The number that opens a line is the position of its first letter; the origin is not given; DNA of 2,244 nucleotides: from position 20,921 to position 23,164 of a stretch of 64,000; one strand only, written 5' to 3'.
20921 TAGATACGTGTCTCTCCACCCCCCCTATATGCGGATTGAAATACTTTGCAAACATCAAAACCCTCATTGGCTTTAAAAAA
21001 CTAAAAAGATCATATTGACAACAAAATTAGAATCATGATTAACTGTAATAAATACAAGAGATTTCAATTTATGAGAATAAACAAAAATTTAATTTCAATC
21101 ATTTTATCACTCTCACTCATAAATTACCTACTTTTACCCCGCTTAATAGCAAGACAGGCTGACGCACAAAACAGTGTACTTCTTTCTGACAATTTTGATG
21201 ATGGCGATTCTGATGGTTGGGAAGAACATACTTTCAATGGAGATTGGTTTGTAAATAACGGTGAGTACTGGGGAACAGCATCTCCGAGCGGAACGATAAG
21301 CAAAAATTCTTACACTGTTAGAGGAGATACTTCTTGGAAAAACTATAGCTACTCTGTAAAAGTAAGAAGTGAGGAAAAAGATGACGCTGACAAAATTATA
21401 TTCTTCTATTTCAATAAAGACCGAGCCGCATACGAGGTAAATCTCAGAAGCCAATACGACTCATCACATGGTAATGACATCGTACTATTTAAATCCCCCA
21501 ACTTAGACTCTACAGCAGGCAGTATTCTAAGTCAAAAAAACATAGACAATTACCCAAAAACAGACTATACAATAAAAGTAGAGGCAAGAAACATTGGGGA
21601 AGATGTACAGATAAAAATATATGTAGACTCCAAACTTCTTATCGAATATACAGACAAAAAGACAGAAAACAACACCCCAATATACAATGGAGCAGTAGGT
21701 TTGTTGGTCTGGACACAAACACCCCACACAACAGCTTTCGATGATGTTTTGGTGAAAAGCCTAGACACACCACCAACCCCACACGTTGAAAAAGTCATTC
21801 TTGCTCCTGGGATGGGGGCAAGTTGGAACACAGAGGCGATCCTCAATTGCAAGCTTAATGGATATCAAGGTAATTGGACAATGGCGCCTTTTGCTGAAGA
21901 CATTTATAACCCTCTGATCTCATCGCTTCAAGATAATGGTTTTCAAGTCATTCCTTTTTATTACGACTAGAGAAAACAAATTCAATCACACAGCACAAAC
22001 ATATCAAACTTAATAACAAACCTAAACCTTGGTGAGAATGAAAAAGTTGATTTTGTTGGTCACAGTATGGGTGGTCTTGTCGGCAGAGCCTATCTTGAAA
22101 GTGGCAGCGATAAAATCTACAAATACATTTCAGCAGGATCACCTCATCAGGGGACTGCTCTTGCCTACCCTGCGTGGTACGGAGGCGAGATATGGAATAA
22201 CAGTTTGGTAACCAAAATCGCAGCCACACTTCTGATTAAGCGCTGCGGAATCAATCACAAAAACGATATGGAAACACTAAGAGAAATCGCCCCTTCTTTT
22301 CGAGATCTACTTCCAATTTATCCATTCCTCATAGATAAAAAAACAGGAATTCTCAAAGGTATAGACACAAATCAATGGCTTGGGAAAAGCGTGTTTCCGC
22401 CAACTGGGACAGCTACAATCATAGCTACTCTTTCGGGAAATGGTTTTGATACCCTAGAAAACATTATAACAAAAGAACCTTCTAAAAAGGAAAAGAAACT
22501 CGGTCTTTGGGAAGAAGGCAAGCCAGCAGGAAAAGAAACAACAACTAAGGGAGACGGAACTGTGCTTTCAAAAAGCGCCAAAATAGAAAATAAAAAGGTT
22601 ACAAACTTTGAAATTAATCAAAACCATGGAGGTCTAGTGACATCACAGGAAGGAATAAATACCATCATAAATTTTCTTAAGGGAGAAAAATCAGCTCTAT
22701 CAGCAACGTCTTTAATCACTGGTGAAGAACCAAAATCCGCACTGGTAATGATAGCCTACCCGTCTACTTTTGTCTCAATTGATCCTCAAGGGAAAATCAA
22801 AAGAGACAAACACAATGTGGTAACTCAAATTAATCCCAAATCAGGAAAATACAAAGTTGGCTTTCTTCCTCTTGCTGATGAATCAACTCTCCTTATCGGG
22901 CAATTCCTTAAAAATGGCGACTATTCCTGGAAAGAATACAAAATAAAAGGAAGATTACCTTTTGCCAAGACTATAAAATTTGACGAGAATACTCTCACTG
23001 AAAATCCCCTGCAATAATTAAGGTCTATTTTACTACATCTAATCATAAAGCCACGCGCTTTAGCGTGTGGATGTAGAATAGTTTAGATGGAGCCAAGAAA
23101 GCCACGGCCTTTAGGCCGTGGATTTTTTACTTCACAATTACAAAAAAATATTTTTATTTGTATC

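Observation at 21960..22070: Single in-frame TAG splitting a secreted LamG-lipase gene just upstream of its GHSMGG nucleophile elbow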

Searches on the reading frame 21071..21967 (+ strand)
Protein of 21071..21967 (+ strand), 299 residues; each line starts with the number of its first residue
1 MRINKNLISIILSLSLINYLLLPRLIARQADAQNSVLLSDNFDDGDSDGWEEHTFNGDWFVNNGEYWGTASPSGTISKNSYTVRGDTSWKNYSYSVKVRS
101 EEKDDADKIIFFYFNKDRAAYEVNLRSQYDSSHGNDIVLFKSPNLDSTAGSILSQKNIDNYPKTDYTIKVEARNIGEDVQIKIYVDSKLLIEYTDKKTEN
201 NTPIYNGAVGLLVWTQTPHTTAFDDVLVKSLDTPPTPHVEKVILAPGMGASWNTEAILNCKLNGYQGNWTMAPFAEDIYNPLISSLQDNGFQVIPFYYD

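Call 54: find_encoding_contigs(protein=window:21071-21967:+, flank=3000, max_places=10)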
Protein window:21071-21967:+ (299 aa): 1 contig read that carries it; 1 place shown.
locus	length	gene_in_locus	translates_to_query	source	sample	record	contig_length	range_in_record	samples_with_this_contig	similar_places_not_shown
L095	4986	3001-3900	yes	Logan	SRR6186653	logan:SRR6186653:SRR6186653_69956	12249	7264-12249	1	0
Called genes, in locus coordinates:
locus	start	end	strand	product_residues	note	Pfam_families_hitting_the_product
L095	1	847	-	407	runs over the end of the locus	PF01943:Polysacc_synt, PF13440:Polysacc_synt_3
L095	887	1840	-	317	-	PF00535:Glycos_transf_2, PF10111:Glyco_tranf_2_2 (weak), PF13641:Glyco_tranf_2_3, PF13632:Glyco_trans_2_3 (weak)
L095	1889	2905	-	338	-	PF13439:Glyco_transf_4, PF00534:Glycos_transf_1 (faint)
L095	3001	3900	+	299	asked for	PF06439:3keto-disac_hyd (weak)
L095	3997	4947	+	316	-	-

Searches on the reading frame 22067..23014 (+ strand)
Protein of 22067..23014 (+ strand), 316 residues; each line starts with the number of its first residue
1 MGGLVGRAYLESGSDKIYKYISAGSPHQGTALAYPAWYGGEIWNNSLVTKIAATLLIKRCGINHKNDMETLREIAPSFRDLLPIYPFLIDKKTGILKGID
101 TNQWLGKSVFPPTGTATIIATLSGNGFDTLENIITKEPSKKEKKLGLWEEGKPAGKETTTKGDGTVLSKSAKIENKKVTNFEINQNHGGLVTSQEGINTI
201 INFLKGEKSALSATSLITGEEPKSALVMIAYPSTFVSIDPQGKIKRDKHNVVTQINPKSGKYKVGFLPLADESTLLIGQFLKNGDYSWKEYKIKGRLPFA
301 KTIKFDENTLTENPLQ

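Call 13: find_encoding_contigs(protein=window:22067-23014:+, flank=10000, max_places=10)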
Protein window:22067-23014:+ (316 aa): 1 contig read that carries it; 1 place shown.
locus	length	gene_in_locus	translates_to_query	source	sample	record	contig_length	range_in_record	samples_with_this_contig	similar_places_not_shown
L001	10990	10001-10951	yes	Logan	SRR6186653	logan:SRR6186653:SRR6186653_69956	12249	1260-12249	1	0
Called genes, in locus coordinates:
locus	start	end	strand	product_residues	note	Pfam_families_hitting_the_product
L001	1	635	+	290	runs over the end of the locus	-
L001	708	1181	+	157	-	-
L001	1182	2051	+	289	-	PF09136:Glucodextran_B (weak), PF12733:Cadherin-like (faint), PF17936:Big_6 (faint), PF19077:Big_13 (weak), PF27332:TP_0781 (faint), PF13750:Big_3_3 (faint), PF09136:Glucodextran_B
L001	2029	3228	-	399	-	PF04932:Wzy_C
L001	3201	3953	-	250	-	PF00535:Glycos_transf_2, PF10111:Glyco_tranf_2_2 (faint)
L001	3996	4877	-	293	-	PF00535:Glycos_transf_2, PF10111:Glyco_tranf_2_2, PF13641:Glyco_tranf_2_3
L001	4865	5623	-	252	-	PF01209:Ubie_methyltran, PF02353:CMAS (weak), PF03141:Methyltransf_29 (weak), PF13489:Methyltransf_23, PF13847:Methyltransf_31, PF08241:Methyltransf_11, PF08242:Methyltransf_12, PF13649:Methyltransf_25, +2 more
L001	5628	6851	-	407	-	PF01943:Polysacc_synt, PF13440:Polysacc_synt_3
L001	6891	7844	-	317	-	PF00535:Glycos_transf_2, PF10111:Glyco_tranf_2_2 (weak), PF13641:Glyco_tranf_2_3, PF13632:Glyco_trans_2_3 (weak)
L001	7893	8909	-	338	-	PF13439:Glyco_transf_4, PF00534:Glycos_transf_1 (faint)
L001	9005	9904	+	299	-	PF06439:3keto-disac_hyd (weak)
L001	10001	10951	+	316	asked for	-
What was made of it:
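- The two fragment proteins are on record only from that one sample (calls 13, 54). The TAG allele is recorded from a single sample only (calls 13, 54).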
